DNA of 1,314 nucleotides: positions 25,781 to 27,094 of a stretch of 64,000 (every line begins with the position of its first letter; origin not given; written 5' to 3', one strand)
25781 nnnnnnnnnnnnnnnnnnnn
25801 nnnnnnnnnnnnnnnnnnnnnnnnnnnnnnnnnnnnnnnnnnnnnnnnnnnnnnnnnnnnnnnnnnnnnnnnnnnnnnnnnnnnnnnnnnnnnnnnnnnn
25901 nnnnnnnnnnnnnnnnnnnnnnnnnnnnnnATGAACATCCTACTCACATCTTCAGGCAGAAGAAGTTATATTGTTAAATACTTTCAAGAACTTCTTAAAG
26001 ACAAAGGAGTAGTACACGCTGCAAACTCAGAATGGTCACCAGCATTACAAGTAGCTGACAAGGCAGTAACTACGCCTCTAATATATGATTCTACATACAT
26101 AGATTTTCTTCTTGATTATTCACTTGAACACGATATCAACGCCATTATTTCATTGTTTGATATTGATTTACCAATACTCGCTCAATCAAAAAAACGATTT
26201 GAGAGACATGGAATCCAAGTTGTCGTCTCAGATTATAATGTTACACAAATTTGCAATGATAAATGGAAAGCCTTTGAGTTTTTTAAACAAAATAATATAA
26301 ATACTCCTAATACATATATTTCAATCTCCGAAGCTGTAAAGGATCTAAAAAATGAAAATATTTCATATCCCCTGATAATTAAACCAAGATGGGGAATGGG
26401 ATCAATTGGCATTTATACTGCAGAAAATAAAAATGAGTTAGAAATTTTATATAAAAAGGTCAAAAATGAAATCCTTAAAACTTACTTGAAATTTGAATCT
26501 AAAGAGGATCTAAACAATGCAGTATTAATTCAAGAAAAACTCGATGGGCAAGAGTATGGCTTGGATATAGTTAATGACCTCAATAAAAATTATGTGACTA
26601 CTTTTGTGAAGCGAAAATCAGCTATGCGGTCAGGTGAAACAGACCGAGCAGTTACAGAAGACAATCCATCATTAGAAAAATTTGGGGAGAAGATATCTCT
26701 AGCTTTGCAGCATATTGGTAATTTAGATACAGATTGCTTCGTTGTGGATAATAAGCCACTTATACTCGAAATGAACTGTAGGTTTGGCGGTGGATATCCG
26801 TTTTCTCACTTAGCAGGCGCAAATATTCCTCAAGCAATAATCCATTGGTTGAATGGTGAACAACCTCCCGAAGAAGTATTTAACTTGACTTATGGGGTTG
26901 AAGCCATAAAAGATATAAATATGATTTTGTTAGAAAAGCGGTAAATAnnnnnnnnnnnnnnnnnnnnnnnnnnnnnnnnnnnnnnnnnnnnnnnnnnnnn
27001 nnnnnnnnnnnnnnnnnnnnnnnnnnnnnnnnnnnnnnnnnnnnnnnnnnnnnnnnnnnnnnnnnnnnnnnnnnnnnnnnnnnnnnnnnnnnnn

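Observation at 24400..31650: Compositionally foreign (strongly AT-rich) sugar-tailoring cassette embedded in the glycan locus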

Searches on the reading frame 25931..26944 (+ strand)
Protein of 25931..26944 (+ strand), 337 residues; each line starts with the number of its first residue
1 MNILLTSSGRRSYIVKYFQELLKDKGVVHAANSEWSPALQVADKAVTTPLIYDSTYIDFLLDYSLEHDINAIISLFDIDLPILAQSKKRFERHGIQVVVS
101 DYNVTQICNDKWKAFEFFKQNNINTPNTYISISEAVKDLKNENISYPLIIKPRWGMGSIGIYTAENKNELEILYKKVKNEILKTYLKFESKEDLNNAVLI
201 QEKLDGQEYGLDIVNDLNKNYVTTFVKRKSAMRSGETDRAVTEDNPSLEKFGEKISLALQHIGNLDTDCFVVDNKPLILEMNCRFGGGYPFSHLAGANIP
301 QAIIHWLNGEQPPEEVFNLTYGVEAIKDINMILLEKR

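Call 4: search_protein_families(library=pfam, proteins=[window:25931-26944:+], max_evalue=0.01)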
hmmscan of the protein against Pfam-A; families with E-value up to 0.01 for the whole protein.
window:25931-26944:+ (337 aa): 11 families
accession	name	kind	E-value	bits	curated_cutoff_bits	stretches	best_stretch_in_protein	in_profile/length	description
PF21360.3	PylC-like_N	-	4.5e-25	88.1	27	1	3-98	1-96/96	PylC-like, N-terminal domain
PF02655.19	ATP-grasp_3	-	7.9e-16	59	23.2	1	108-287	1-159/160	ATP-grasp domain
PF15632.11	ATPgrasp_Ter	-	2.7e-14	53.5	29.1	1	197-316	4-116/131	ATP-grasp in the biosynthetic pathway with Ter operon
PF13535.11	ATP-grasp_4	-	9e-12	45.3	27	1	144-240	1-98/160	ATP-grasp domain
PF08443.16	RimK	-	1.1e-07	32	21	1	109-198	2-94/188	RimK-like ATP-grasp domain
PF02786.22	CPSase_L_D2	-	3e-05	24.1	19.8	1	111-231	2-117/211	Carbamoyl-phosphate synthase L chain, ATP binding domain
PF14305.11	ATPgrasp_TupA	-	4e-05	23.7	25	1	108-192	18-103/241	TupA-like ATPgrasp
PF14397.11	ATPgrasp_ST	-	4.1e-05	23.4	31.4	1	103-203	14-119/278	Sugar-transfer associated ATP-grasp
PF07478.18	Dala_Dala_lig_C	-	0.00036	20.6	24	1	135-283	26-174/204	D-ala D-ala ligase C-terminus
PF01071.24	GARS_A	-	0.001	19.4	27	0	116-226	8-111/194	Phosphoribosylglycinamide synthetase, ATP-grasp (A) domain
PF02222.28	ATP-grasp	-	0.0025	17.9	27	1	117-284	2-162/179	ATP-grasp domain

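Call 8: find_encoding_contigs(protein=window:25931-26944:+, flank=10000, max_places=6)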
Protein window:25931-26944:+ (337 aa): 5 contigs read that carry it; 2 places shown.
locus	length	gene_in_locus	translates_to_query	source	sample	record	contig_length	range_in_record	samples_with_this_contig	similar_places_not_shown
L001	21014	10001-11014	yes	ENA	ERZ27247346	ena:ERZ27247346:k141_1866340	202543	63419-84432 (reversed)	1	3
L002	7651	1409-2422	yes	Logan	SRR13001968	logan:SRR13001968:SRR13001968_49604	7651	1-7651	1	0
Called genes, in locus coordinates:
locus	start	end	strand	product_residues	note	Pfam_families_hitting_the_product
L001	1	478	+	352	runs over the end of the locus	-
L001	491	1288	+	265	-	PF00535:Glycos_transf_2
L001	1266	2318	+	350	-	PF13579:Glyco_trans_4_4 (faint), PF13439:Glyco_transf_4, PF00534:Glycos_transf_1, PF13692:Glyco_trans_1_4, PF20706:GT4-conflict (weak)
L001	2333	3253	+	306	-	PF01073:3Beta_HSD, PF01370:Epimerase, PF02719:Polysacc_synt_2, PF04321:RmlD_sub_bind, PF07993:NAD_binding_4 (faint), PF13460:NAD_binding_10, PF16363:GDP_Man_Dehyd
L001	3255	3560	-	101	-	PF13744:HTH_37 (weak), PF13560:HTH_31, PF01381:HTH_3, PF12844:HTH_19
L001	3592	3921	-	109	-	PF05973:Gp49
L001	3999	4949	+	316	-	PF00106:adh_short (weak), PF01073:3Beta_HSD, PF01370:Epimerase, PF02719:Polysacc_synt_2, PF04321:RmlD_sub_bind, PF08659:KR (weak), PF16363:GDP_Man_Dehyd, PF07993:NAD_binding_4, +1 more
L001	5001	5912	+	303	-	PF00535:Glycos_transf_2, PF10111:Glyco_tranf_2_2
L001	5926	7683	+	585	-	PF00664:ABC_membrane, PF00005:ABC_tran, PF02463:SMC_N (weak)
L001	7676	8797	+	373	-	PF01041:DegT_DnrJ_EryC1, PF00155:Aminotran_1_2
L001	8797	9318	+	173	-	PF13302:Acetyltransf_3, PF13420:Acetyltransf_4, PF00583:Acetyltransf_1, PF13523:Acetyltransf_8 (faint), PF13508:Acetyltransf_7 (weak)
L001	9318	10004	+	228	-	-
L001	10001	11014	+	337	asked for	PF21360:PylC-like_N, PF02655:ATP-grasp_3, PF08443:RimK (weak), PF13535:ATP-grasp_4, PF15632:ATPgrasp_Ter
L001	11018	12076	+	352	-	PF00535:Glycos_transf_2, PF10111:Glyco_tranf_2_2 (weak), PF13641:Glyco_tranf_2_3 (weak)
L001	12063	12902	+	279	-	PF13489:Methyltransf_23, PF05148:Methyltransf_8 (faint), PF08241:Methyltransf_11, PF08242:Methyltransf_12, PF01209:Ubie_methyltran (weak), PF13649:Methyltransf_25, PF13847:Methyltransf_31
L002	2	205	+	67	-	?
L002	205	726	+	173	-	PF13302:Acetyltransf_3, PF13420:Acetyltransf_4, PF00583:Acetyltransf_1, PF13523:Acetyltransf_8 (faint), PF13508:Acetyltransf_7 (weak)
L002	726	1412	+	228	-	-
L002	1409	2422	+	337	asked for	PF21360:PylC-like_N, PF02655:ATP-grasp_3, PF08443:RimK (weak), PF13535:ATP-grasp_4, PF15632:ATPgrasp_Ter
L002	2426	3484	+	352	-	PF00535:Glycos_transf_2, PF10111:Glyco_tranf_2_2 (weak), PF13641:Glyco_tranf_2_3 (weak)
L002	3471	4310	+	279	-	PF13489:Methyltransf_23, PF05148:Methyltransf_8 (faint), PF08241:Methyltransf_11, PF08242:Methyltransf_12, PF01209:Ubie_methyltran (weak), PF13649:Methyltransf_25, PF13847:Methyltransf_31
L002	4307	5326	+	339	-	PF00535:Glycos_transf_2, PF13641:Glyco_tranf_2_3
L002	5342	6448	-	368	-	PF13439:Glyco_transf_4, PF20706:GT4-conflict (weak), PF00534:Glycos_transf_1, PF13692:Glyco_trans_1_4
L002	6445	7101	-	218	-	PF01209:Ubie_methyltran (weak), PF13489:Methyltransf_23, PF13847:Methyltransf_31, PF08241:Methyltransf_11, PF08242:Methyltransf_12, PF13649:Methyltransf_25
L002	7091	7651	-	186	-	?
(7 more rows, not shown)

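Call 14: find_homologous_proteins(query=window:25931-26944:+, max_evalue=1e-10)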
Query window:25931-26944:+ (337 aa): 6966 proteins with E <= 1e-10 among 8000 candidates; the best 120 are listed.
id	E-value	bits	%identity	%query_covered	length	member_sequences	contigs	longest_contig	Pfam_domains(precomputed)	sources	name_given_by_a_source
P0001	3.2e-223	758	100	100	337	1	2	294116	PF13535.12,PF15632.12,PF08443.17,PF02655.20,PF21360.4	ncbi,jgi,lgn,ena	-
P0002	4.9e-190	649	85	99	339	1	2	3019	PF13535.12,PF15632.12,PF02655.20,PF21360.4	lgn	-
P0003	1.8e-153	528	67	100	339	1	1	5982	PF13535.12,PF14397.12,PF15632.12,PF08443.17,PF02655.20,PF21360.4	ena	-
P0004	1.1e-142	493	65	99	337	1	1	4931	PF13535.12,PF15632.12,PF08443.17,PF02655.20,PF21360.4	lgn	-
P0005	3.0e-142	492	63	100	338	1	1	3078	PF13535.12,PF15632.12,PF08443.17,PF02655.20,PF21360.4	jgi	-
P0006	9.2e-142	490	64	98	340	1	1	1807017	PF13535.12,PF15632.12,PF08443.17,PF02655.20,PF21360.4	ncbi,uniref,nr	ncbi:ATP-grasp domain-containing protein [Rhodohalobacter barkolensis]|uniref:Carbamoyl phosphate sy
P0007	3.0e-141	488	62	100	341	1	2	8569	PF13535.12,PF15632.12,PF08443.17,PF02655.20,PF21360.4,PF07478.19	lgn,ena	-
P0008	3.1e-141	488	63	99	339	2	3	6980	PF13535.12,PF15632.12,PF08443.17,PF02655.20,PF21360.4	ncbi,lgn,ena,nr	ncbi:MAG TPA: ATP-grasp domain-containing protein [Bacillota bacterium]|nr:ATP-grasp domain-containi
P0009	4.8e-140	484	64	98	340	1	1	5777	PF13535.12,PF15632.12,PF08443.17,PF02655.20,PF21360.4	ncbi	-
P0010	9.5e-140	483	64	99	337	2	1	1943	PF13535.12,PF15632.12,PF02786.23,PF08443.17,PF02655.20,PF21360.4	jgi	jgi:carbamoyl-phosphate synthase large subunit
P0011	2.1e-139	482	64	98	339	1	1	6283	PF13535.12,PF15632.12,PF02786.23,PF08443.17,PF02655.20,PF21360.4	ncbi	-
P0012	7.0e-139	480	62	98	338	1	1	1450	PF13535.12,PF15632.12,PF08443.17,PF02655.20,PF21360.4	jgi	-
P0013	7.1e-139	480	63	98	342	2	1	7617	PF13535.12,PF15632.12,PF08443.17,PF02655.20,PF21360.4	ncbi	-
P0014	3.5e-138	478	61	99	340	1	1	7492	PF13535.12,PF15632.12,PF08443.17,PF02655.20,PF21360.4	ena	-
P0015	4.6e-138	478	61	100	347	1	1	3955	PF13535.12,PF15632.12,PF08443.17,PF02655.20,PF21360.4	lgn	-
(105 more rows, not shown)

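Call 15: list_cluster_members(proteins=[window:25931-26944:+, window:45352-46362:+, window:304-951:+, window:23606-24727:+, window:29864-30970:-, window:31613-32749:-])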
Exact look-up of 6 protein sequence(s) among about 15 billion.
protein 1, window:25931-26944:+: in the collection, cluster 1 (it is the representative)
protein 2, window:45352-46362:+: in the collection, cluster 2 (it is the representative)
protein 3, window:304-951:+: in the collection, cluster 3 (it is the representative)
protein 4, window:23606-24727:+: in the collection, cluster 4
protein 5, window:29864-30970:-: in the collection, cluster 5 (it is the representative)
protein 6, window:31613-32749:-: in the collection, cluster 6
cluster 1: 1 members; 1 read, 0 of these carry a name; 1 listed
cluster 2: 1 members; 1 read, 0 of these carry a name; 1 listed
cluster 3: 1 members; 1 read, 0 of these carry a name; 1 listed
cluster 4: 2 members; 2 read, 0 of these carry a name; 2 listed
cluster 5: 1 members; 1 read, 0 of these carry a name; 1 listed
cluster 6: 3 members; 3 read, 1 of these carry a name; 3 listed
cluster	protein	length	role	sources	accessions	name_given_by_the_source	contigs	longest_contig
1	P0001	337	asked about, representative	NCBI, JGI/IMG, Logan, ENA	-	-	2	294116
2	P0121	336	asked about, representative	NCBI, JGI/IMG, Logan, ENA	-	-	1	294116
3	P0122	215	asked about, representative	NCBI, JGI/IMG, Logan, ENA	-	-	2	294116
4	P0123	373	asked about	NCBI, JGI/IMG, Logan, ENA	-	-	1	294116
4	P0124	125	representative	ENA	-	-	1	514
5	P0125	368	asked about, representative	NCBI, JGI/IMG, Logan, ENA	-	-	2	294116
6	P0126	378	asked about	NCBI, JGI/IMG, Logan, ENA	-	-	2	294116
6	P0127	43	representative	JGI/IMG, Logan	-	hypothetical protein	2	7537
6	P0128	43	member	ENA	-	-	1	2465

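Call 16: search_protein_families(library=ncbifam, proteins=[window:25931-26944:+], max_evalue=0.001)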
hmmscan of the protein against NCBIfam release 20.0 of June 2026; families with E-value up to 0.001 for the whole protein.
window:25931-26944:+ (337 aa): 35 families (the best 25 are shown)
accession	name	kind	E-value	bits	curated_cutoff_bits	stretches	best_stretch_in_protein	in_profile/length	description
NF009404.0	PRK12767.1-3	equivalog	1.4e-109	366.2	316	1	1-336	1-335/344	carbamoyl phosphate synthase-like protein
NF009406.0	PRK12767.1-5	equivalog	8.5e-74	248.5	271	2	1-189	3-192/327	carbamoyl phosphate synthase-like protein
NF009405.0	PRK12767.1-4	equivalog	4.5e-72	242.7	390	2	1-188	1-187/320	carbamoyl phosphate synthase-like protein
NF009402.0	PRK12767.1-1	equivalog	4e-48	163.9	218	1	2-307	4-298/329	carbamoyl phosphate synthase-like protein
NF009403.0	PRK12767.1-2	equivalog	1.8e-47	162.2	286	1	1-187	1-185/342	carbamoyl phosphate synthase-like protein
NF053643.1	Ddl_archaea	equivalog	7.2e-20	71.3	500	1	60-288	53-275/367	putative pseudomurein biosynthesis ATP-grasp protein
NF002563.0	PRK02186.1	subfamily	4.4e-15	55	625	1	101-289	98-281/890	argininosuccinate lyase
TIGR00768.1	rimK_fam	subfamily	2.3e-10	40.3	143.4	1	85-180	63-157/276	RimK family alpha-L-glutamate ligase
NF003671.0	PRK05294.1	equivalog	1e-09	36.6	599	1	88-292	644-845/1058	carbamoyl-phosphate synthase large subunit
NF011169.0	PRK14571.1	equivalog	1.1e-09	38.1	404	1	93-215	78-181/300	D-alanyl-alanine synthetase A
TIGR01369.1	CPSaseII_lrg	equivalog_domain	5.3e-09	34.3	1027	1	87-311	646-868/1052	carbamoyl-phosphate synthase (glutamine-hydrolyzing) large subunit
NF002378.0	PRK01372.1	subfamily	6.2e-09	35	243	1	94-218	84-193/305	D-alanine--D-alanine ligase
NF005543.0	PRK07206.1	subfamily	9.2e-09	34.4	302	1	103-249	101-248/416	hypothetical protein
TIGR02144.1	LysX_arch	equivalog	3e-08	33.1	275.6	1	87-173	65-150/281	lysine biosynthesis protein LysX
TIGR01205.1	D_ala_D_alaTIGR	subfamily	8.7e-08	31.5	245.65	1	91-283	87-285/318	D-alanine--D-alanine ligase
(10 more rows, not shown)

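Call 17: find_related_loci(query=window:25931-26944:+, collection=genome_contigs, flank=10000)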
Query window:25931-26944:+ (337 aa) in genome_contigs; peptide patterns used: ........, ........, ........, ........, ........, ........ (x = any residue, [..] = any of these).
109 stretches matched a pattern; 19 encode a relative of the query (tblastn E <= 1e-3); 19 distinct loci.
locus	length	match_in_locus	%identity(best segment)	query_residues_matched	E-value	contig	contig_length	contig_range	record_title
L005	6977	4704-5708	63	1-335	5e-148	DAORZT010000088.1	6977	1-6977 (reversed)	MAG TPA_asm: Bacillota bacterium isolate AMR_MDS_1928 NODE_7629_length_6977_cov_4.402196, whole genome shotgun sequence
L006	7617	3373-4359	63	1-329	1e-145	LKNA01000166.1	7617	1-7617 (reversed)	MAG: Chitinophagaceae bacterium T5-Br10_B2g13 LT5-BRINE-C9530, whole genome shotgun sequence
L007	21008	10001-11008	61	1-336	2e-142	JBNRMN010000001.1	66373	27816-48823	MAG: Anaerohalosphaeraceae bacterium isolate UACH.ghe k127_108429, whole genome shotgun sequence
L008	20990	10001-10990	59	1-329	9e-136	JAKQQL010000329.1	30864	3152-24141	MAG: Candidatus Cloacimonadota bacterium isolate USMO_maxbin.155 k141_415878, whole genome shotgun sequence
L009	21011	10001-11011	56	1-337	3e-130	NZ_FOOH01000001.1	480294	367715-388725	Salegentibacter agarivorans strain DSM 23515, whole genome shotgun sequence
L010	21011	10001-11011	53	2-337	8e-127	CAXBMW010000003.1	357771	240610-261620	MAG TPA_asm: uncultured Balneolaceae bacterium isolate ERR2762122_metabat2_136 genome assembly, contig: ERZ3421826.36, w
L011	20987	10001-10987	57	1-329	3e-126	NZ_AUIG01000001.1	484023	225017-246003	Salinimicrobium xinjiangense DSM 19287 G564DRAFT_scaffold00001.1_C, whole genome shotgun sequence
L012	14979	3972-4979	52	1-336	9e-122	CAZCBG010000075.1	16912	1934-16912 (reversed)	MAG TPA_asm: uncultured Bacteroides sp. isolate binchicken_co2_45 genome assembly, contig: NODE_2338_length_16912_cov_15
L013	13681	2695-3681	53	1-329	2e-119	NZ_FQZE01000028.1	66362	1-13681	Tangfeifania diversioriginum strain DSM 27063, whole genome shotgun sequence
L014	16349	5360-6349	53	1-329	2e-118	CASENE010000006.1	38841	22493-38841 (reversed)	uncultured Bacteroides sp. isolate SI.O56.metabat-bins.19 genome assembly, contig: SI.O56.metabat-bins.19.fa_k141_20187,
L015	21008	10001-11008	54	1-335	8e-117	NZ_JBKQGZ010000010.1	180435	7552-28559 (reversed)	Providencia sp. Me31A NODE_10_length_180435_cov_23.309315, whole genome shotgun sequence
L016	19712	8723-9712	55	1-329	8e-117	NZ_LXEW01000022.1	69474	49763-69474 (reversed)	Providencia heimbachae ATCC 35613 Sequence00022, whole genome shotgun sequence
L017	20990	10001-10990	54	1-329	1e-115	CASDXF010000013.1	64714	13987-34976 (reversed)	uncultured Bacteroides sp. isolate B7_L3_332332_idba_bin.166 genome assembly, contig: B7_L3_332332_idba_bin.166.fa_scaff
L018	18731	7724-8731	51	1-335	3e-113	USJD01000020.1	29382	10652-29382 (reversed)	uncultured Prevotella sp. isolate UMGS1762 genome assembly, contig: NODE_235_length_29382_cov_4.870529, whole genome sho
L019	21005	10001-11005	47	1-334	3e-106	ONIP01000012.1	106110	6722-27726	uncultured Bacteroidales bacterium isolate RUG348 genome assembly, contig: scaffold_129, whole genome shotgun sequence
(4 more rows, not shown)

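Call 27: find_encoding_contigs(protein=P0002, flank=10000, max_places=3)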
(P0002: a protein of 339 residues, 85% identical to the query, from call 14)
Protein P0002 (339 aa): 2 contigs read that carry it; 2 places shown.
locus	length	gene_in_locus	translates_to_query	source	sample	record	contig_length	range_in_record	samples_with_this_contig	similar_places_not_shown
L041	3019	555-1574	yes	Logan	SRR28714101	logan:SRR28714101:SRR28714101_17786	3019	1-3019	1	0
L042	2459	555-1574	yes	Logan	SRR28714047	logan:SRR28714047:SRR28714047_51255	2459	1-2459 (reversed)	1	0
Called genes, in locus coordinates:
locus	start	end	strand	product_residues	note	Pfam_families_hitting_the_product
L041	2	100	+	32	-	?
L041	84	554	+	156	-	PF13673:Acetyltransf_10, PF00583:Acetyltransf_1, PF13508:Acetyltransf_7, PF08445:FR47 (weak)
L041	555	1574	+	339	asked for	PF21360:PylC-like_N, PF02655:ATP-grasp_3, PF13535:ATP-grasp_4, PF15632:ATPgrasp_Ter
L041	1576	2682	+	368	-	PF00535:Glycos_transf_2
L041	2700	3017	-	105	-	?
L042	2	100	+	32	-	?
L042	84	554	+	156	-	PF13673:Acetyltransf_10, PF00583:Acetyltransf_1, PF13508:Acetyltransf_7, PF08445:FR47 (weak)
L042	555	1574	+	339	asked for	PF21360:PylC-like_N, PF02655:ATP-grasp_3, PF13535:ATP-grasp_4, PF15632:ATPgrasp_Ter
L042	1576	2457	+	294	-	?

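Call 28: find_encoding_contigs(protein=P0003, flank=10000, max_places=2)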
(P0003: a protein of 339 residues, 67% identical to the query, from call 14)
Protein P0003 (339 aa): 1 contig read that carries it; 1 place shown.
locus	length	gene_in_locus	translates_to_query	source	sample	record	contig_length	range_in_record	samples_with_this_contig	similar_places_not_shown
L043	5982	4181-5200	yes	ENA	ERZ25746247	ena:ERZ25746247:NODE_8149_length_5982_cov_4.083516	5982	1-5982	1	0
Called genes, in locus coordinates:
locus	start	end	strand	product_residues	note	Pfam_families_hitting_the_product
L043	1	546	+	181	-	?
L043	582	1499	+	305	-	PF01209:Ubie_methyltran (weak), PF13489:Methyltransf_23, PF01728:FtsJ (faint), PF08241:Methyltransf_11, PF08242:Methyltransf_12, PF13649:Methyltransf_25, PF13847:Methyltransf_31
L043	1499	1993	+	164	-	PF00583:Acetyltransf_1, PF13673:Acetyltransf_10 (weak), PF13508:Acetyltransf_7 (weak)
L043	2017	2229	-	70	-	-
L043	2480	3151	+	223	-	PF01609:DDE_Tnp_1 (weak)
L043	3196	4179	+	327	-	PF00291:PALP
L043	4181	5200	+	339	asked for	PF21360:PylC-like_N, PF14397:ATPgrasp_ST (faint), PF02655:ATP-grasp_3, PF08443:RimK, PF13535:ATP-grasp_4, PF15632:ATPgrasp_Ter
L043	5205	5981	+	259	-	?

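Call 40: search_solved_structures(query=window:25931-26944:+, max_evalue=0.001)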
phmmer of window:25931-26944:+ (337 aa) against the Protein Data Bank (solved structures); distinct sequences matched with E-value up to 0.001: 8.
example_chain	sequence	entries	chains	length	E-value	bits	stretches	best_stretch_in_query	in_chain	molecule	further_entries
2pn1_A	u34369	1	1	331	1.7e-41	145.5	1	2-305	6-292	Carbamoylphosphate synthase large subunit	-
3vot_A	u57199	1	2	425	3.1e-12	49.4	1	37-222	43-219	L-amino acid ligase, BL00235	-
7kc7_A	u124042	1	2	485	1.3e-05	27.6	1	88-302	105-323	2-oxoglutarate carboxylase small subunit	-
7kbl_A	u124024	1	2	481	1.8e-05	27.2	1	88-302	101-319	2-oxoglutarate carboxylase small subunit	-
7kct_A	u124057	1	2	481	1.8e-05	27.2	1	88-302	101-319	2-oxoglutarate carboxylase small subunit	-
4dim_A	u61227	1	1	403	2.8e-05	26.5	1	105-177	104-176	Phosphoribosylglycinamide synthetase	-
3ax6_A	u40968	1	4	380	0.00011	24.5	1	35-180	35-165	Phosphoribosylaminoimidazole carboxylase, ATPase subunit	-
1ulz_A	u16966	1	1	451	0.00028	23.3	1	80-299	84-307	pyruvate carboxylase n-terminal domain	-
